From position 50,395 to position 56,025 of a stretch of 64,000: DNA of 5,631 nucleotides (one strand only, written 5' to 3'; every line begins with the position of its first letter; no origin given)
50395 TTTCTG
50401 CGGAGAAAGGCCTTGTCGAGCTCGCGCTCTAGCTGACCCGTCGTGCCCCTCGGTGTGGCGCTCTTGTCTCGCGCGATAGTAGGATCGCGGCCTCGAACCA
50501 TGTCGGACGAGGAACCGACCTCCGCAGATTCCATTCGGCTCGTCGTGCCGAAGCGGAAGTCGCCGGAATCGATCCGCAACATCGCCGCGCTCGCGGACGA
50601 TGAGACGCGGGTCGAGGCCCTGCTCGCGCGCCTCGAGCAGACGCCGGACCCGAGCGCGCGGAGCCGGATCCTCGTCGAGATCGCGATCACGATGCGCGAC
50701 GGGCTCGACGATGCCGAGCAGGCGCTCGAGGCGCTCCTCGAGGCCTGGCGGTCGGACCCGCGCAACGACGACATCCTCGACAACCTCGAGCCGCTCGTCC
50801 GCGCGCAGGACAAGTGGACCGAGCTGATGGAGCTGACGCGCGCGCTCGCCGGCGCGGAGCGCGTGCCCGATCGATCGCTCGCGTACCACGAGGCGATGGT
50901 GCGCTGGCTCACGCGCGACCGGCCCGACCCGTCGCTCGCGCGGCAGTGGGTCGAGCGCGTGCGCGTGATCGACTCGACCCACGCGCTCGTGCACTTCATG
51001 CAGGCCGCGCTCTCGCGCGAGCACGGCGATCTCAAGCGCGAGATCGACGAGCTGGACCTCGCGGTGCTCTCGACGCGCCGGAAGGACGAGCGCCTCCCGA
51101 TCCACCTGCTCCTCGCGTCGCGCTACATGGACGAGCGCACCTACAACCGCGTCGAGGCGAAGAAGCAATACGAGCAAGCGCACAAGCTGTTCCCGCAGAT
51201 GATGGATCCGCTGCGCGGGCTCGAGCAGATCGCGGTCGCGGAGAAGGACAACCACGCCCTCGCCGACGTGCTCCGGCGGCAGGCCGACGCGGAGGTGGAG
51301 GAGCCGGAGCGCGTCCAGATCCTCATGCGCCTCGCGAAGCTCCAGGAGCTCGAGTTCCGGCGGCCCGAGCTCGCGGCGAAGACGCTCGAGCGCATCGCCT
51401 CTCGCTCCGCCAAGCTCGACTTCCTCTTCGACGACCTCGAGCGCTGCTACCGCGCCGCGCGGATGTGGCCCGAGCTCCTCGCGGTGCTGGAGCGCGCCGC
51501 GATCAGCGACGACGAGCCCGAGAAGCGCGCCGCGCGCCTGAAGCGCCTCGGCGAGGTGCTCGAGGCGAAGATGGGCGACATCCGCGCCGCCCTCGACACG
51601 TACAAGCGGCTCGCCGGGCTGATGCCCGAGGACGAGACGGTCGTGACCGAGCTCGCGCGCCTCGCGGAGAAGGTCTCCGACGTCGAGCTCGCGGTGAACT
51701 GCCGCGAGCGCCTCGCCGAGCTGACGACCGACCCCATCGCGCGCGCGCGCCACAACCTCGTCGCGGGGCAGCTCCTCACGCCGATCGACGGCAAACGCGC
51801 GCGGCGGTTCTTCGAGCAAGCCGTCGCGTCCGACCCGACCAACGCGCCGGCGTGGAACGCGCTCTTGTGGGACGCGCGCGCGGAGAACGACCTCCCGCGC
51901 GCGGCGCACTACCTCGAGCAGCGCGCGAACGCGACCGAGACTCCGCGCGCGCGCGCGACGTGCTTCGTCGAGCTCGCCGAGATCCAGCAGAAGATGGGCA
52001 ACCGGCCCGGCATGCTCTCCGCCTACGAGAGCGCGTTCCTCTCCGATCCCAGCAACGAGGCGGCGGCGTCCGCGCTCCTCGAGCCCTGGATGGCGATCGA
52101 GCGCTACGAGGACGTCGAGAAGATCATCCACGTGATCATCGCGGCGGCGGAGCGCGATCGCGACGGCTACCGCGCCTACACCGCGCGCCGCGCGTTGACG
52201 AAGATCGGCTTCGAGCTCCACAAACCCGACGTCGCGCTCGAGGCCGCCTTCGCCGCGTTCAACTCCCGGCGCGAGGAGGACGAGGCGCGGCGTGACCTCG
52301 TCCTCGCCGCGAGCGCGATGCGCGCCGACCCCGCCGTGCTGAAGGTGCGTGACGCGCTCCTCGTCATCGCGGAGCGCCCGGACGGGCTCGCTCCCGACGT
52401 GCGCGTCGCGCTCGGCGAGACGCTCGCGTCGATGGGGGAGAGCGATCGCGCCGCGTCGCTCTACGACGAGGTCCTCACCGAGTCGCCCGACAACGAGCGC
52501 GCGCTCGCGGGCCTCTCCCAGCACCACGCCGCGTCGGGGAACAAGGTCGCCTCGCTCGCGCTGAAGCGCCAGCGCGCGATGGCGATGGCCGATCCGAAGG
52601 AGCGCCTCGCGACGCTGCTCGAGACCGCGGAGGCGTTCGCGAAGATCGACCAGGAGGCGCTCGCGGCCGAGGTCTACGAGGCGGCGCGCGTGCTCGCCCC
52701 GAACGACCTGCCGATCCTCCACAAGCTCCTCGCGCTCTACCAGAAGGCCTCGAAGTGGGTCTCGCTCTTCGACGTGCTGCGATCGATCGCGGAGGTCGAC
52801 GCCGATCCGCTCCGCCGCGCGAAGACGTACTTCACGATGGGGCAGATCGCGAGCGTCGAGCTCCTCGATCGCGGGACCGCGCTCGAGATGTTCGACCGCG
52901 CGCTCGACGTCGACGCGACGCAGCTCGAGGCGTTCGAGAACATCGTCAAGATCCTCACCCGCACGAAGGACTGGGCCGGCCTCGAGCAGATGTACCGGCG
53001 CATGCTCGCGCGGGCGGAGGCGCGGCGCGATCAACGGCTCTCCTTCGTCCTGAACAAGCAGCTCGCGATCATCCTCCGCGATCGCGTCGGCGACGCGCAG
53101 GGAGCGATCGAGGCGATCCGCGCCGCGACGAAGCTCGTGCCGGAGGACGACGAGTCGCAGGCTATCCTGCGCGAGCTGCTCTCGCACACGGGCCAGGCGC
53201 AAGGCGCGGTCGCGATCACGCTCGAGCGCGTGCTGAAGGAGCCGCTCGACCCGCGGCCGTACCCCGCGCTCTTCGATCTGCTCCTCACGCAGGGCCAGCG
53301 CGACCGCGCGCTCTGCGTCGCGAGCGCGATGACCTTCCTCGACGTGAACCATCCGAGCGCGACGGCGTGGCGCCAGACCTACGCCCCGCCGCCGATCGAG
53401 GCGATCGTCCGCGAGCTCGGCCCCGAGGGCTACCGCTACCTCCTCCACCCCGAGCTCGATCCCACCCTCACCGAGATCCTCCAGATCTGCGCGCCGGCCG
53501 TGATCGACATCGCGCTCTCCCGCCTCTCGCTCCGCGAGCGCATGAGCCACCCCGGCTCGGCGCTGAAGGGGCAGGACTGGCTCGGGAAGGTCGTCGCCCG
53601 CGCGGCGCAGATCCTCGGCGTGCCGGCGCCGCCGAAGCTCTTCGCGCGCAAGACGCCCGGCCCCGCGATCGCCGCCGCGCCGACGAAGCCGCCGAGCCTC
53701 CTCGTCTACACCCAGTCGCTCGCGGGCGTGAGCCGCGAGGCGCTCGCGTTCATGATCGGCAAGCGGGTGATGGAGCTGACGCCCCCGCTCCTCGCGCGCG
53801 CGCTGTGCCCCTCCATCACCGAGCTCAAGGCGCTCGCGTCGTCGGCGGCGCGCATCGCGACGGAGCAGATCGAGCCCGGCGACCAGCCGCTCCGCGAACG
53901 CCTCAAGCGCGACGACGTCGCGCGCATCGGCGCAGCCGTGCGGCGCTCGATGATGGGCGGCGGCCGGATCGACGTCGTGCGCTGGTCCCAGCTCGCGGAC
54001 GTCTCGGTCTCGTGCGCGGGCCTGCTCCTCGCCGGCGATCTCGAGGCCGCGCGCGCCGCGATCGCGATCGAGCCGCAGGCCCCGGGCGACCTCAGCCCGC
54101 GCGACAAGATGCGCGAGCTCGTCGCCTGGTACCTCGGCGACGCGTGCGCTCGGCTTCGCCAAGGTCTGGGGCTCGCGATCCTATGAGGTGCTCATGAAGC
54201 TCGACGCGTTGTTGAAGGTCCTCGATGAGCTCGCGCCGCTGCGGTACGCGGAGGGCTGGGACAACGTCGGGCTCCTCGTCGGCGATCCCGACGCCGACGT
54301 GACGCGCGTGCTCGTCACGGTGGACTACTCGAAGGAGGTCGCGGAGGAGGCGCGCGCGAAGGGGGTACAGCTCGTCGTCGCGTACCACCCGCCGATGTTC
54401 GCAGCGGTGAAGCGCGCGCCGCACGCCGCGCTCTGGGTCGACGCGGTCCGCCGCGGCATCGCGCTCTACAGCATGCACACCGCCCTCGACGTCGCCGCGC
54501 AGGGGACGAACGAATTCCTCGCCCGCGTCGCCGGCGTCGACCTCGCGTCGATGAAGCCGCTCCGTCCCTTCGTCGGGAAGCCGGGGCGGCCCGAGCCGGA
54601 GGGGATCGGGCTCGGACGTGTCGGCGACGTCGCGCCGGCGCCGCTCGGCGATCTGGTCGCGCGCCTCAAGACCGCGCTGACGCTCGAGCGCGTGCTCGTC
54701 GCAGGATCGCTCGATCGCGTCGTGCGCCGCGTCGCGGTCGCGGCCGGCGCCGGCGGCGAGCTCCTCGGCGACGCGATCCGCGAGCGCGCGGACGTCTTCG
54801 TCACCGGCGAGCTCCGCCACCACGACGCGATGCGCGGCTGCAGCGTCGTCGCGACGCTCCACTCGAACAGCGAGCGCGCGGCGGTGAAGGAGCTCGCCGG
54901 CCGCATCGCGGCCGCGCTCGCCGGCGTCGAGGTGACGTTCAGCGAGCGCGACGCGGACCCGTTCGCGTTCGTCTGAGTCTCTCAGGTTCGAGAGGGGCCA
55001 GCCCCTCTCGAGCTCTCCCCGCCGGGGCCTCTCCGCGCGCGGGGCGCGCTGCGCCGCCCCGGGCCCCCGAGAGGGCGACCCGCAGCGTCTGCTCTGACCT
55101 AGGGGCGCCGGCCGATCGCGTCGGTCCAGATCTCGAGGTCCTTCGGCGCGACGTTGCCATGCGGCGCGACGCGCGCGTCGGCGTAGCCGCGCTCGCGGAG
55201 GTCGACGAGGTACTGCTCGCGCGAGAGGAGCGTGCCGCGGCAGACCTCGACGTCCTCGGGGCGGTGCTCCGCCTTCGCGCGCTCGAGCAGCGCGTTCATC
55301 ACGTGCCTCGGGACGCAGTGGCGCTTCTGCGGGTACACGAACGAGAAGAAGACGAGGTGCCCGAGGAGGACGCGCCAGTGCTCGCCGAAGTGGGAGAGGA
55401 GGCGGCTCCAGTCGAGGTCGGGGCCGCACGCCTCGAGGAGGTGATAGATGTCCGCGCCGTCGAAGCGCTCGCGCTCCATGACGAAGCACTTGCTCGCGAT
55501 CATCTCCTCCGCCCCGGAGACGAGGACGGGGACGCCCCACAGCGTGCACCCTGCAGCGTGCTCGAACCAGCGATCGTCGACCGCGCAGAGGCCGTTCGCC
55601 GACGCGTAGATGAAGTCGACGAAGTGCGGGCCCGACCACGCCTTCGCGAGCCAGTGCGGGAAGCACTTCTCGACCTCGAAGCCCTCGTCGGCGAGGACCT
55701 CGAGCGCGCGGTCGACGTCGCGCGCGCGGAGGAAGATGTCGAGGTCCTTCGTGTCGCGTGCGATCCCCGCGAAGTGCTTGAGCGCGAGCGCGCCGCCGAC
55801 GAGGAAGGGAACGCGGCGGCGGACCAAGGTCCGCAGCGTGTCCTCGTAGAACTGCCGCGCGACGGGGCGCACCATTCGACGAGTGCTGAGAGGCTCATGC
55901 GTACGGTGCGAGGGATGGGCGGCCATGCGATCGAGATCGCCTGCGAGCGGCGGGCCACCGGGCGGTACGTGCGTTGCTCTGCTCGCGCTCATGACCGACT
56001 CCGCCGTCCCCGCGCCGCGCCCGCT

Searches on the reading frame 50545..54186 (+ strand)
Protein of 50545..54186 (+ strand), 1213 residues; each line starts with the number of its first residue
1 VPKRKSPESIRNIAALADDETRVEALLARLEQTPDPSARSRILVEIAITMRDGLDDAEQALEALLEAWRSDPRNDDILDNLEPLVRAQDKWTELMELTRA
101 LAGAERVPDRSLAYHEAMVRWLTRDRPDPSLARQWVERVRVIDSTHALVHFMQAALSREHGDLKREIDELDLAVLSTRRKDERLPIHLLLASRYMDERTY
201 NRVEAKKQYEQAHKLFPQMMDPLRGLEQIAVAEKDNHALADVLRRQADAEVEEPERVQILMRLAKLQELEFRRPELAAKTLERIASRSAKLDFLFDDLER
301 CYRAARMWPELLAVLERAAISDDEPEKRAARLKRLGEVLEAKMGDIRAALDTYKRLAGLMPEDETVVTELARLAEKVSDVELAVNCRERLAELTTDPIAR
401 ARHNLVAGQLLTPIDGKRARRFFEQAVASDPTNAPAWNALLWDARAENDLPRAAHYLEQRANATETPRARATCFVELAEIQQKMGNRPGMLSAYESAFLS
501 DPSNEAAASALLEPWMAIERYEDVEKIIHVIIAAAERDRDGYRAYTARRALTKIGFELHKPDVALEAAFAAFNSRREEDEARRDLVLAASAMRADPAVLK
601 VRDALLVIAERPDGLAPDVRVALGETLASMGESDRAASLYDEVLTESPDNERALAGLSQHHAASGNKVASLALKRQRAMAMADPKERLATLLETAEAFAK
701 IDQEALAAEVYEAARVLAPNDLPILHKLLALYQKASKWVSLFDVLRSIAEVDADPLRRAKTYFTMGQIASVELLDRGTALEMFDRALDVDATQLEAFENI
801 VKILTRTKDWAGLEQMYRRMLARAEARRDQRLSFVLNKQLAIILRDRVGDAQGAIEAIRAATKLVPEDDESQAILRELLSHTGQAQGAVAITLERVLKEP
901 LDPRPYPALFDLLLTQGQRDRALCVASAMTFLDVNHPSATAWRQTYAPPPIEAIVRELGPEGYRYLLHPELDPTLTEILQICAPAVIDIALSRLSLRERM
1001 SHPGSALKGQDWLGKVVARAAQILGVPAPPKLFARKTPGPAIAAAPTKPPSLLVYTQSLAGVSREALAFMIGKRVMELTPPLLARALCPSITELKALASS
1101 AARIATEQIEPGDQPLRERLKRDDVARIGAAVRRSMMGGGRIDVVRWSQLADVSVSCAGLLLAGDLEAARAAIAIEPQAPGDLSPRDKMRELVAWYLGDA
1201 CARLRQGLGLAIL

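Call 71: search_protein_families(library=pfam, max_evalue=0.001, proteins=[window:50545-54186:+])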
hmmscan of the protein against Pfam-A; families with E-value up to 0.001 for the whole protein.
window:50545-54186:+ (1213 aa): 8 families
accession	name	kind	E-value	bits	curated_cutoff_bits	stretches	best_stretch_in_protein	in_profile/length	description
PF13176.12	TPR_7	-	1.8e-10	40.5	27.9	0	622-651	4-33/36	Tetratricopeptide repeat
PF14559.12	TPR_19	-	2.9e-07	31.2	25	1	629-673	3-47/68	Tetratricopeptide repeat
PF07719.23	TPR_2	-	3.1e-07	30.4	27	0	621-650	5-34/34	Tetratricopeptide repeat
PF13181.12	TPR_8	-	3.9e-05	23.9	25.7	0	619-650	3-34/34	Tetratricopeptide repeat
PF13174.12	TPR_6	-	0.00016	22.5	26.3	0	622-649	5-32/33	Tetratricopeptide repeat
PF00515.34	TPR_1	-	0.00016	21.8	27.8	0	622-650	6-34/34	Tetratricopeptide repeat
PF13431.12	TPR_17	-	0.00022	21.7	24.4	0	422-440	1-19/34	Tetratricopeptide repeat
PF13428.12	TPR_14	-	0.00028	21.7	23.5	0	617-658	1-42/44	Tetratricopeptide repeat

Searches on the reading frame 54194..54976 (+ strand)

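Call 71: search_protein_families(library=pfam, max_evalue=0.001, proteins=[window:54194-54976:+])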
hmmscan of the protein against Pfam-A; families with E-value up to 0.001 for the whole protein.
window:54194-54976:+ (260 aa): 1 family
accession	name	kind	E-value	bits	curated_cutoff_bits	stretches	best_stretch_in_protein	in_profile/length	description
PF01784.24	DUF34_NIF3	-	7.1e-64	216.3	23.4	1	1-256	1-256/256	Duf34/NIF3 (NGG1p interacting factor 3)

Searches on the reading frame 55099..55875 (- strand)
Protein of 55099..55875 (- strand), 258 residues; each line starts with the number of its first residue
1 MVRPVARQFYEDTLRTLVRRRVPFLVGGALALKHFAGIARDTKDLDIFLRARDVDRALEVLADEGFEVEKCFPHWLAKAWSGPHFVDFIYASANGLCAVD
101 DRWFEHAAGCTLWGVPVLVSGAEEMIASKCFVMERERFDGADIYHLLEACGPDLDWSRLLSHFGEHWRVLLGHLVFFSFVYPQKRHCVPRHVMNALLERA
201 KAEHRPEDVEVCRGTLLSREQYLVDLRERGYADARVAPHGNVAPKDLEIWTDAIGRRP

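Call 71: search_protein_families(library=pfam, max_evalue=0.001, proteins=[window:55099-55875:-])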
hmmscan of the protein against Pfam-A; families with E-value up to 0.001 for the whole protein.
window:55099-55875:- (258 aa): 1 family
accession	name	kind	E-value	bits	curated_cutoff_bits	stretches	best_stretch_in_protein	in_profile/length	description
PF14907.12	NTP_transf_5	-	2.5e-07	31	31.2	1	27-161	79-226/249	Uncharacterised nucleotidyltransferase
